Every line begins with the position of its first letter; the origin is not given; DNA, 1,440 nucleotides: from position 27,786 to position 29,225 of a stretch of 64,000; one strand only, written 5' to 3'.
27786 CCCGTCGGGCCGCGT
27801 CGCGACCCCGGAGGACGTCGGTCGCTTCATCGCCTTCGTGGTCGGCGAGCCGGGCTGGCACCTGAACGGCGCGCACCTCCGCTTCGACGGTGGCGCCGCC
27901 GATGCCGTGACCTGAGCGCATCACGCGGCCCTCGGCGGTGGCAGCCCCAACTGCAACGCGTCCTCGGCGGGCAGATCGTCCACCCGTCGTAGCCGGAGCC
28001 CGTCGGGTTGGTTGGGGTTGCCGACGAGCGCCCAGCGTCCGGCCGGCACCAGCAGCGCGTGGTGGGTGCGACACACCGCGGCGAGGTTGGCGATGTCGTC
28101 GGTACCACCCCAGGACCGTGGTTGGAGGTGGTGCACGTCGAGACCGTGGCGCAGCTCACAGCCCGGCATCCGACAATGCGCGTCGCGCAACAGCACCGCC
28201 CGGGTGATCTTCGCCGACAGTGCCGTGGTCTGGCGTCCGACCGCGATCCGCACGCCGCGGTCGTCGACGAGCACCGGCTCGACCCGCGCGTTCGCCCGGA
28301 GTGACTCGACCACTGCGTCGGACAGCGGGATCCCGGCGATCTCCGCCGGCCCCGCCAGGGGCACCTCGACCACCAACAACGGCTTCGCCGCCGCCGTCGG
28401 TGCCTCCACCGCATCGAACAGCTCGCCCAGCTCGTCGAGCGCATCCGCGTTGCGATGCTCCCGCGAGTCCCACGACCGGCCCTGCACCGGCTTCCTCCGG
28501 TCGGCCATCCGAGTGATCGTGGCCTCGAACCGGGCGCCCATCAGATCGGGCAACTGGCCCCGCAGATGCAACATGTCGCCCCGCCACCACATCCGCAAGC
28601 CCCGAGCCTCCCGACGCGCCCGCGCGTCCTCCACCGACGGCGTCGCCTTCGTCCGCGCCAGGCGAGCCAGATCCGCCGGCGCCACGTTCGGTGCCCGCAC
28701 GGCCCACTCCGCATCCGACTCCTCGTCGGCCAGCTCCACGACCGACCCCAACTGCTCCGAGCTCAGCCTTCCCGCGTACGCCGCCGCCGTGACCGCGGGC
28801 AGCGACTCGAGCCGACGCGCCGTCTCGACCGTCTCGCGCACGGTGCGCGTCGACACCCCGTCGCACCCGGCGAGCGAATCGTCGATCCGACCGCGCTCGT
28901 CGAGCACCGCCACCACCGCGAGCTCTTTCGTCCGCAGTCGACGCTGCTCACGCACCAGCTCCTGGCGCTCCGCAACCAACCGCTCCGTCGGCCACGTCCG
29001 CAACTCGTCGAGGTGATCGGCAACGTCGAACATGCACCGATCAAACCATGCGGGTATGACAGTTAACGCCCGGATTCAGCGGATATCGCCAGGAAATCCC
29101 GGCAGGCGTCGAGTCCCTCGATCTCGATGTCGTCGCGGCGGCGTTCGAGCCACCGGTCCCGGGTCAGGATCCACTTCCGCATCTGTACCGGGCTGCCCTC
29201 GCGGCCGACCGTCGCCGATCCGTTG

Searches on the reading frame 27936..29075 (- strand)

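Call 25: search_protein_families(library=pfam, proteins=[window:27936-29075:-], max_evalue=0.001)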
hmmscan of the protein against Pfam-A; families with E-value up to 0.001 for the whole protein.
seq(380 aa): 1 family
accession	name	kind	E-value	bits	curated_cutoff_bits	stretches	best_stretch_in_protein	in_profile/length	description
PF01844.29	HNH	-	1.4e-05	25.6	21.4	1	310-337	12-39/47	HNH endonuclease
